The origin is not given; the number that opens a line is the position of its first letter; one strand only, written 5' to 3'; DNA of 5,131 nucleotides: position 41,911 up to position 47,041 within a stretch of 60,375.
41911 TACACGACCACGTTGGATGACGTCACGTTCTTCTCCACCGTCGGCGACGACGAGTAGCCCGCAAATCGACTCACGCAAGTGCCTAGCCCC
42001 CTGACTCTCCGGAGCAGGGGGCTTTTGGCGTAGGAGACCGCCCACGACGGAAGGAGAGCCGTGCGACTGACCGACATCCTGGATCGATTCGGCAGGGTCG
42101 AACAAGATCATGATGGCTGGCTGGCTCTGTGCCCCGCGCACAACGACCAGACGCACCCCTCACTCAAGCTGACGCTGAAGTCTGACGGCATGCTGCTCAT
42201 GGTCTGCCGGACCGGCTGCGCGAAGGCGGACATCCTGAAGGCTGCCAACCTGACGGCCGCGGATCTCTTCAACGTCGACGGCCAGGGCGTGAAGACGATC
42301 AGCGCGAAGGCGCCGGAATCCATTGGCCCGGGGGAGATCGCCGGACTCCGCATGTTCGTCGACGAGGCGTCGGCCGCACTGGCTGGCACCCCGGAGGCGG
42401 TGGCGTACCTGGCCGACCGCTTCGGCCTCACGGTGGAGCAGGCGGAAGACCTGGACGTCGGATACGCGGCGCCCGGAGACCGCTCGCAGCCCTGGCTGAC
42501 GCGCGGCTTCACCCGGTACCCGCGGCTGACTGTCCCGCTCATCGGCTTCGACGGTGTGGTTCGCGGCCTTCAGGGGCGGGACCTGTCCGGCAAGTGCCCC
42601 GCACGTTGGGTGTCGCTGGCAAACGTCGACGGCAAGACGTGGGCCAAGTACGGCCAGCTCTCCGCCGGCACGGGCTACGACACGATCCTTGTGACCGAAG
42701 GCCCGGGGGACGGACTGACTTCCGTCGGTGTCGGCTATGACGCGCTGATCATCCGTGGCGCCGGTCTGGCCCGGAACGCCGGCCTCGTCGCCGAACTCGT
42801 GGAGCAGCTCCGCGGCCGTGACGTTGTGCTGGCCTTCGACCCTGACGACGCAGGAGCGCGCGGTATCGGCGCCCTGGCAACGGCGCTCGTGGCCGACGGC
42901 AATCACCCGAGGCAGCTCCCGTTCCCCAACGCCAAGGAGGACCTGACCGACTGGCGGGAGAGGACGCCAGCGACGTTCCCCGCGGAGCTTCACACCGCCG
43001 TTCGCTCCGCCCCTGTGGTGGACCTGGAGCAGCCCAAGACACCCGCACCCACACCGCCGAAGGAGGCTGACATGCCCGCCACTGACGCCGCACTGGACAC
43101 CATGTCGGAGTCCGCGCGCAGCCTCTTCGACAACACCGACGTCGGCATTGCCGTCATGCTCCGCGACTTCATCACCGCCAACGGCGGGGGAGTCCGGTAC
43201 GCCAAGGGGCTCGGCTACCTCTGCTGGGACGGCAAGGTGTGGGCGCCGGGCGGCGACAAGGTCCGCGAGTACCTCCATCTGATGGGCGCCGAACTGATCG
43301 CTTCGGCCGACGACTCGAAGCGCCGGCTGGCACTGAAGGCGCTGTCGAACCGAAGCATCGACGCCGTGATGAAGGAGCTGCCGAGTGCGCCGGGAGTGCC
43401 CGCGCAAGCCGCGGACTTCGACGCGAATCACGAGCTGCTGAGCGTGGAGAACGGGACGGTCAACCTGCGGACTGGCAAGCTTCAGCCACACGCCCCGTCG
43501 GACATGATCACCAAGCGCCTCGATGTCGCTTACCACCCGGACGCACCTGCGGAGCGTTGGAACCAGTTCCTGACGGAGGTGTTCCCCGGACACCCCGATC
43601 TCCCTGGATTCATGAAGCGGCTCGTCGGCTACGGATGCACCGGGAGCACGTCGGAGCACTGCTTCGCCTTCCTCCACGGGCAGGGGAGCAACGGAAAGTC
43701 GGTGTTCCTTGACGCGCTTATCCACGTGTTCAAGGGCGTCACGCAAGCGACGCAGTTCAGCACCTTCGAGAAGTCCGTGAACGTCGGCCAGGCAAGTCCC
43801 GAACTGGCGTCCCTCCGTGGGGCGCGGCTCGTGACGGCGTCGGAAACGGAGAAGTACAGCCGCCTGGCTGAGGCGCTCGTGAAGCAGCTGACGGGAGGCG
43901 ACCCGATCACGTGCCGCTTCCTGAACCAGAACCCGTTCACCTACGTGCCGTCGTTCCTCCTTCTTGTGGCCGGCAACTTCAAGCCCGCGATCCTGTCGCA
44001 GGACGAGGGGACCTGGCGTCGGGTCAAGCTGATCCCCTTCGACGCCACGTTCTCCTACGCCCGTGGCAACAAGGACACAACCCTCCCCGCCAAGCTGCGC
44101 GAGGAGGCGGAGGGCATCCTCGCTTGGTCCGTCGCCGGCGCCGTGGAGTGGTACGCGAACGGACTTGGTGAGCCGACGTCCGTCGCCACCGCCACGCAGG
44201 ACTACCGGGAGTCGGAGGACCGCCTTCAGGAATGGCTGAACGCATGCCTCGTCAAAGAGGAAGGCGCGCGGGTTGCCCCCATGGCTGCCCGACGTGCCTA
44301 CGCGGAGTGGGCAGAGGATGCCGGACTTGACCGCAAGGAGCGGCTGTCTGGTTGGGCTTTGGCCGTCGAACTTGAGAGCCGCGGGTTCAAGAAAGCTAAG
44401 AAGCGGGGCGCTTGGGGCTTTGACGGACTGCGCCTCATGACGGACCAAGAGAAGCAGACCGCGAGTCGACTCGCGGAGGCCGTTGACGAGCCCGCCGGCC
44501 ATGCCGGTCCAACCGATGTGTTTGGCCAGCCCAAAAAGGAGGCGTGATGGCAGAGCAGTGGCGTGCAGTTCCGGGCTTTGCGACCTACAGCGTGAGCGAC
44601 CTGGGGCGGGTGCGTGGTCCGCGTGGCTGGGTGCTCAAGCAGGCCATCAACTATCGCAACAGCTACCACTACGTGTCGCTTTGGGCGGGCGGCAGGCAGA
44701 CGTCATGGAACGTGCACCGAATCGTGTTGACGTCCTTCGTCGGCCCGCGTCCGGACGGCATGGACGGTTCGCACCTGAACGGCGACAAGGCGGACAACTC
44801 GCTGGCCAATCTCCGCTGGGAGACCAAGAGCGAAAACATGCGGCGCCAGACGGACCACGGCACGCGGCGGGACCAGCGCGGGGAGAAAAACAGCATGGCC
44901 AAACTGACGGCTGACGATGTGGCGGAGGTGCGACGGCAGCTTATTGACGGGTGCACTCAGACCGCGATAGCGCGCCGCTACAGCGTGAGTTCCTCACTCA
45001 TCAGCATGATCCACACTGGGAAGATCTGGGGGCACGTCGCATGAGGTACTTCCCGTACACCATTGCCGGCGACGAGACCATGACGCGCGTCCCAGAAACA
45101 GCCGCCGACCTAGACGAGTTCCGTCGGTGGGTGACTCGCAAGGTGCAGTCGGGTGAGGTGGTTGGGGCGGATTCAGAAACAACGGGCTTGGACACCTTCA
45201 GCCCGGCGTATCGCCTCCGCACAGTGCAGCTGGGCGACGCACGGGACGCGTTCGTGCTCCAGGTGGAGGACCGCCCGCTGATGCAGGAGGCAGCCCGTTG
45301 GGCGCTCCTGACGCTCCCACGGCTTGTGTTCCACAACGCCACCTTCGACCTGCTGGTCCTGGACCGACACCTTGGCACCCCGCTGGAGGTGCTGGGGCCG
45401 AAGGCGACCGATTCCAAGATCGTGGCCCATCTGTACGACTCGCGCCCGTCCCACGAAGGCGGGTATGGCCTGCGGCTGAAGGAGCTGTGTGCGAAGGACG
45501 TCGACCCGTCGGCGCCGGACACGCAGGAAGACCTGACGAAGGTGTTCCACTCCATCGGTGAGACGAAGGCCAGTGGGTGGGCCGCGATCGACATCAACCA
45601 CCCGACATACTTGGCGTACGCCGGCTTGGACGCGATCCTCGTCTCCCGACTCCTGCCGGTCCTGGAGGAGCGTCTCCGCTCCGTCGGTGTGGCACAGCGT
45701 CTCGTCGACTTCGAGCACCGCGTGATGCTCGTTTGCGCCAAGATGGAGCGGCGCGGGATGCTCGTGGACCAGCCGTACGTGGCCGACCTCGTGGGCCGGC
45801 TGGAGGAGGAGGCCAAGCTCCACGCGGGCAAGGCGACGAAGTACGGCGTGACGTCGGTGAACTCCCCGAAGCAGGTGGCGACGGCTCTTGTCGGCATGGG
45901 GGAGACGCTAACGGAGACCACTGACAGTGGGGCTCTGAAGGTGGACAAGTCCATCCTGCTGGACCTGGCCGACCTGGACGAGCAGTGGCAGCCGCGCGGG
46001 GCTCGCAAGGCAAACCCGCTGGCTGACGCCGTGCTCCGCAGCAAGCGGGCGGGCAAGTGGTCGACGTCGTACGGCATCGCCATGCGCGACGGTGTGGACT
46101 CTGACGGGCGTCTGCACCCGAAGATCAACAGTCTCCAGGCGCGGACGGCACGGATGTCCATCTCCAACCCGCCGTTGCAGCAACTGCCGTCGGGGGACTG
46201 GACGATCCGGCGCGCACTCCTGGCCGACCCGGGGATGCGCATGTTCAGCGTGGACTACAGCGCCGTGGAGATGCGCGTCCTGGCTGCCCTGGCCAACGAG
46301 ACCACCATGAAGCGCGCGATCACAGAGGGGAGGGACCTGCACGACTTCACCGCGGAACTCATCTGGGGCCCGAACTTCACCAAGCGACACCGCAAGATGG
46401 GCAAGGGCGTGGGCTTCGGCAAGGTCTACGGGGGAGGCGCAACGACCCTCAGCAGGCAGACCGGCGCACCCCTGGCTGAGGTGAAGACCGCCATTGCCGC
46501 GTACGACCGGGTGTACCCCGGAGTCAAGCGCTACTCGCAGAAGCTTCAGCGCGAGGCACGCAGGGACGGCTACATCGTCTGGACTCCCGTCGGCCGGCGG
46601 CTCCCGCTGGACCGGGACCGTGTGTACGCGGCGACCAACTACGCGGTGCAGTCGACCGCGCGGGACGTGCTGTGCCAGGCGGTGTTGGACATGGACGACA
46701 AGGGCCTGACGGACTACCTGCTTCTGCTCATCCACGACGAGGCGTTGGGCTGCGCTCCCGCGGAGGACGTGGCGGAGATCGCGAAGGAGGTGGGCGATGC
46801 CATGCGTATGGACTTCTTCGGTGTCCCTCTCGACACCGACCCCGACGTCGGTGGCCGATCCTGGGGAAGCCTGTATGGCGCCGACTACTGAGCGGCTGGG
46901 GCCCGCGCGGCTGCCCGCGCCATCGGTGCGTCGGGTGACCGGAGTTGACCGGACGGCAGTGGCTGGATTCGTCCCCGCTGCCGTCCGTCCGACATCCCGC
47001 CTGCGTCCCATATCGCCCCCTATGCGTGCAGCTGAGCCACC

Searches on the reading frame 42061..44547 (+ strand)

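Call 81: search_protein_families(library=phrogs, proteins=[window:42061-44547:+], max_evalue=0.00001)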
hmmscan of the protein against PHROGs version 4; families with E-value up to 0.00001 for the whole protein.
window:42061-44547:+ (828 aa): 10 families
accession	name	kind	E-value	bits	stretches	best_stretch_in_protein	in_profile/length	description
phrog_6088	-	DNA, RNA and nucleotide metabolism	2.1e-230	768.2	1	1-797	2-768/772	DNA primase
phrog_2478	-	DNA, RNA and nucleotide metabolism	1.2e-102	345.5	1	324-800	373-848/854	DNA polymerase/primase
phrog_1156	-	DNA, RNA and nucleotide metabolism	3.3e-98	331.3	1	336-796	345-829/855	DNA primase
phrog_1829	-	DNA, RNA and nucleotide metabolism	3.3e-81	274.5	1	385-801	349-764/772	DNA primase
phrog_16950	-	DNA, RNA and nucleotide metabolism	3.2e-61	208.3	1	430-757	454-795/843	DNA primase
phrog_864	-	DNA, RNA and nucleotide metabolism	9.6e-59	200.8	1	386-763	232-588/1064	DNA primase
phrog_1883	-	DNA, RNA and nucleotide metabolism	4.7e-54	184.9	1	423-799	382-754/756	DNA helicase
phrog_7601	-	unknown function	1.2e-27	98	1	530-799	17-278/289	-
phrog_47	-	DNA, RNA and nucleotide metabolism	7e-15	55.6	1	5-297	33-320/947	DNA primase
phrog_16213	-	DNA, RNA and nucleotide metabolism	8.5e-13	48.4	1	457-731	313-586/732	DNA primase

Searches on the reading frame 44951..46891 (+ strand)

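Call 81: search_protein_families(library=phrogs, proteins=[window:44951-46891:+], max_evalue=0.00001)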
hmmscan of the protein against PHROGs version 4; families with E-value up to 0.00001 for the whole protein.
window:44951-46891:+ (646 aa): 6 families
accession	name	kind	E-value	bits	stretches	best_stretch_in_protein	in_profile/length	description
phrog_17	-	DNA, RNA and nucleotide metabolism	2.2e-136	457.7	1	44-646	652-1238/1445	DNA polymerase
phrog_2573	-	DNA, RNA and nucleotide metabolism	1.2e-22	81.6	1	422-618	8-245/336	DNA polymerase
phrog_15971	-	DNA, RNA and nucleotide metabolism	1e-13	52.2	1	253-619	5-350/376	DNA polymerase I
phrog_10285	-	DNA, RNA and nucleotide metabolism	6.7e-10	39.5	0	417-533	43-168/321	DNA polymerase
phrog_12241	-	DNA, RNA and nucleotide metabolism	5.5e-07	29.9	0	380-422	461-498/502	DNA polymerase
phrog_23226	-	DNA, RNA and nucleotide metabolism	4.9e-06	26.3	0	385-468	291-378/611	DNA polymerase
